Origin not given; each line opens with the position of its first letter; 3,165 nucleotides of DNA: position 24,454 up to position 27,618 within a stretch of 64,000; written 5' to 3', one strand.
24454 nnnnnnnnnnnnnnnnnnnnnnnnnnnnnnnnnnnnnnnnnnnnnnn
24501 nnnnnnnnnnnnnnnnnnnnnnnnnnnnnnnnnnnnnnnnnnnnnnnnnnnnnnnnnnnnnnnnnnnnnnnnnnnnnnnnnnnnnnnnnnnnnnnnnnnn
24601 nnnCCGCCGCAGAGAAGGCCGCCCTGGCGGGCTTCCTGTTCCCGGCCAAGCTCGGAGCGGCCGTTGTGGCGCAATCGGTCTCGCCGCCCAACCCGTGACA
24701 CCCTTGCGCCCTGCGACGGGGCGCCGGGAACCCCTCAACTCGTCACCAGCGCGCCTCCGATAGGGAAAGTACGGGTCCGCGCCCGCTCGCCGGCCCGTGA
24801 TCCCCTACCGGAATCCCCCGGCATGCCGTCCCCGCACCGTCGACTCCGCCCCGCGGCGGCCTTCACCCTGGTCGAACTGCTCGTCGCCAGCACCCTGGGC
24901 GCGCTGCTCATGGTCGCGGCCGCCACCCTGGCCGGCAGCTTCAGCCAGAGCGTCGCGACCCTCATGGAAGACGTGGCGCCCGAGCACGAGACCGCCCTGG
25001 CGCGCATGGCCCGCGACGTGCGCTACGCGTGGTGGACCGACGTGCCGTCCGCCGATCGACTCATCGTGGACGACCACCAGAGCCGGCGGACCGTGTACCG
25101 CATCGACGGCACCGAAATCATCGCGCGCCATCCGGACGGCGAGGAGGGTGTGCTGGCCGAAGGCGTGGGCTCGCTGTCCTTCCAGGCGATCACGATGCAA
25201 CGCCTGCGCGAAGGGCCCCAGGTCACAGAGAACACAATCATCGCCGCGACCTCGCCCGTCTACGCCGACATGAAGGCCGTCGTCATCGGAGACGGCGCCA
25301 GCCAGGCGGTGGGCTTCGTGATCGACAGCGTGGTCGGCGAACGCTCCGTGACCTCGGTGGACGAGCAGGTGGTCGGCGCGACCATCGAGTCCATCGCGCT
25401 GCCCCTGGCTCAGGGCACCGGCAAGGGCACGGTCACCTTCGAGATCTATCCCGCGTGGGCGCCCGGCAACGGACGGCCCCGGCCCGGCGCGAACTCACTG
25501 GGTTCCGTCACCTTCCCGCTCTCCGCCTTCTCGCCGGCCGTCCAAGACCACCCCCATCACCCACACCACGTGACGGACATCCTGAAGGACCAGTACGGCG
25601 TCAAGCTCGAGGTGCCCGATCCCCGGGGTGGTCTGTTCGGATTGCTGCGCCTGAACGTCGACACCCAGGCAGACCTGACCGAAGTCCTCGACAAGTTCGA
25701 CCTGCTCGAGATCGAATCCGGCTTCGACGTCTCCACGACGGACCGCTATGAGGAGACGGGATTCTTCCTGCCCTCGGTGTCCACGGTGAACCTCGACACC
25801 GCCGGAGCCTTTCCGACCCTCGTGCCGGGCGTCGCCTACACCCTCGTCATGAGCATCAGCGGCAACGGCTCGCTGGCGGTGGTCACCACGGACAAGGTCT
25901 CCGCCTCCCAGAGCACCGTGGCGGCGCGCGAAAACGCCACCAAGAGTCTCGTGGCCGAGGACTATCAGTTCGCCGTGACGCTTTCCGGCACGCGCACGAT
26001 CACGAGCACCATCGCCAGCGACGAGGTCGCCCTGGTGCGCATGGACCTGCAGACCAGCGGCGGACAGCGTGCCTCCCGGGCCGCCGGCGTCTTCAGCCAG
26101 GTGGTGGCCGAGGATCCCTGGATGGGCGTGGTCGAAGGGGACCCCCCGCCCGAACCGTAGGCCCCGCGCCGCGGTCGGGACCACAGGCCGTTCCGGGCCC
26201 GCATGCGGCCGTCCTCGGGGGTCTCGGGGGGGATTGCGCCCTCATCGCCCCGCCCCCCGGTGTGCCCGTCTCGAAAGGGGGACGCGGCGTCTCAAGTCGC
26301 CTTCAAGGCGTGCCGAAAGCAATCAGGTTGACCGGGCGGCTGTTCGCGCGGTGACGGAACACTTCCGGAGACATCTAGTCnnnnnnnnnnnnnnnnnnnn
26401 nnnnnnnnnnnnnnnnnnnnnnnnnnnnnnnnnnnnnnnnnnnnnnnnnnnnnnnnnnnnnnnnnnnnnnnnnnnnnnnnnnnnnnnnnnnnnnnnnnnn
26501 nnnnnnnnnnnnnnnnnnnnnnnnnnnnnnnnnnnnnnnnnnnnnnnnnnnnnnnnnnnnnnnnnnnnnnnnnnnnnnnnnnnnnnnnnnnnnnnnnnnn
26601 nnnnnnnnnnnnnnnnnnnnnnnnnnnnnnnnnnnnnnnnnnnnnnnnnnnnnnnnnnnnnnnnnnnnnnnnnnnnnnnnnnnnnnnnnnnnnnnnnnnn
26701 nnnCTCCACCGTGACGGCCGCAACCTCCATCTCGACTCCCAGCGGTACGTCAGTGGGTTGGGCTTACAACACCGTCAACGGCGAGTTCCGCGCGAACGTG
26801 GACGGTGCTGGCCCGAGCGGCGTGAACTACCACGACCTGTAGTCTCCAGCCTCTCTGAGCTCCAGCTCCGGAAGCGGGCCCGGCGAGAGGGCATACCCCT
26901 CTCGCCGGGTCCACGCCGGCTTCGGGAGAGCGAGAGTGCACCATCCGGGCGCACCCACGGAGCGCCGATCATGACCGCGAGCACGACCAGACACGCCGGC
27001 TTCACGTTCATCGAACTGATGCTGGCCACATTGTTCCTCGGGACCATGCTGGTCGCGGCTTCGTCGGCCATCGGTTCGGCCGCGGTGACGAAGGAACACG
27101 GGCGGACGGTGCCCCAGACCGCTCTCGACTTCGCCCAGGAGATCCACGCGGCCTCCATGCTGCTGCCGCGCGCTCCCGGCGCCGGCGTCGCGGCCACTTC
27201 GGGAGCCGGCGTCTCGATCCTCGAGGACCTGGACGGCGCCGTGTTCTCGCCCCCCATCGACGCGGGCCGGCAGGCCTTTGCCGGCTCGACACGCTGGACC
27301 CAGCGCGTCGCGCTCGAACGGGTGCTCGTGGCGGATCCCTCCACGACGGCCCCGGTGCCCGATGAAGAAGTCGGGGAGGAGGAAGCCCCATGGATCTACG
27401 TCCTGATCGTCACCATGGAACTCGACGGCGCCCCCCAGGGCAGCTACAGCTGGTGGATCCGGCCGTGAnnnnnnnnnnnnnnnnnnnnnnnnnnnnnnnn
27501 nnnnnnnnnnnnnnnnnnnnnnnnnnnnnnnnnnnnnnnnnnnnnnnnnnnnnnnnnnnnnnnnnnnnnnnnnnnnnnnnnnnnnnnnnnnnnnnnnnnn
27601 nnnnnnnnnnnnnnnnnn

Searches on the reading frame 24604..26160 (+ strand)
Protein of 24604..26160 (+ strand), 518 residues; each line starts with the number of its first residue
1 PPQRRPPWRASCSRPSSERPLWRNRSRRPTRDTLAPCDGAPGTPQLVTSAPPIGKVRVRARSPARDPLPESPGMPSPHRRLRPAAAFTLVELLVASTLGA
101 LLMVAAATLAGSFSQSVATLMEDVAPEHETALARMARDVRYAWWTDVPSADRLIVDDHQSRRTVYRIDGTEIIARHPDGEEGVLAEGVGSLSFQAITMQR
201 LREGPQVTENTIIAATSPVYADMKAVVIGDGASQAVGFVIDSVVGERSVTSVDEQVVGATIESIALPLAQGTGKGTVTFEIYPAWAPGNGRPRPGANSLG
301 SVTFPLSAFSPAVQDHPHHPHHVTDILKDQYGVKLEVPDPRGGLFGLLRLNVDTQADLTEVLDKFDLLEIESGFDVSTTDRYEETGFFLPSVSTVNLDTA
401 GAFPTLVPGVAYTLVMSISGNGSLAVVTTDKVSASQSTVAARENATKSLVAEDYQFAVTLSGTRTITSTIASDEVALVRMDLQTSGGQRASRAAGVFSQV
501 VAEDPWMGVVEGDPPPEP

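Call 5: search_protein_families(library=pfam, proteins=[window:24604-26160:+], max_evalue=0.1)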
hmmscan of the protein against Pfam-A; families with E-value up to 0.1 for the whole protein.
window:24604-26160:+ (518 aa): 1 family
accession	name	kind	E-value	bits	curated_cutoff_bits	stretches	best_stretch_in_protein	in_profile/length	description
PF07963.17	N_methyl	-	6.7e-05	22.7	21.2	1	84-106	4-26/27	Prokaryotic N-terminal methylation motif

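Call 14: search_protein_families(library=ncbifam, proteins=[window:24820-26160:+], max_evalue=0.01)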
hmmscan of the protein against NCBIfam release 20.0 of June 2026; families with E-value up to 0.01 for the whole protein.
window:24820-26160:+ (446 aa): 1 family
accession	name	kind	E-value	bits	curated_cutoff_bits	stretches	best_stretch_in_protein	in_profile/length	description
NF007848.0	PRK10557.1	equivalog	0.0068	15.7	120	0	13-69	11-69/192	prepilin peptidase-dependent protein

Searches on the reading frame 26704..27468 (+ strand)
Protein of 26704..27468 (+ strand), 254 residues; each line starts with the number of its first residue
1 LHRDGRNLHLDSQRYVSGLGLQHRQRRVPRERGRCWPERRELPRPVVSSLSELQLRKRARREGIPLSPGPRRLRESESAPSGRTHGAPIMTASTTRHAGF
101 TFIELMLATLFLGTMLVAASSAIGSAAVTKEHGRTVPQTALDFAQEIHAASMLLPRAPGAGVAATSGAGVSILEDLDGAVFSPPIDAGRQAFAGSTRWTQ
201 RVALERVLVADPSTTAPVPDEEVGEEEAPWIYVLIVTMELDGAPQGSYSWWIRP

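Call 5: search_protein_families(library=pfam, proteins=[window:26704-27468:+], max_evalue=0.1)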
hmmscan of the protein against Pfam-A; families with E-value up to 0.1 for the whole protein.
window:26704-27468:+ (254 aa): 1 family
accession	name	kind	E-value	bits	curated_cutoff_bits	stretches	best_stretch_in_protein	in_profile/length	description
PF07963.17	N_methyl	-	0.03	14.3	21.2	1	96-110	3-17/27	Prokaryotic N-terminal methylation motif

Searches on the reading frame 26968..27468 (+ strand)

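Call 14: search_protein_families(library=ncbifam, proteins=[window:26968-27468:+], max_evalue=0.01)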
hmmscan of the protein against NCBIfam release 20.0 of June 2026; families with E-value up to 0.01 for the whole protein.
window:26968-27468:+ (166 aa): 2 families
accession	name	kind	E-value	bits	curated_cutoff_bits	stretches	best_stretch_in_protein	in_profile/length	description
NF006453.0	PRK08808.1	equivalog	0.00014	21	295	1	6-50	3-47/211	type II secretion system protein J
TIGR01708.2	typeII_sec_gspH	equivalog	0.0024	17.9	80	1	9-62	1-50/169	type II secretion system minor pseudopilin GspH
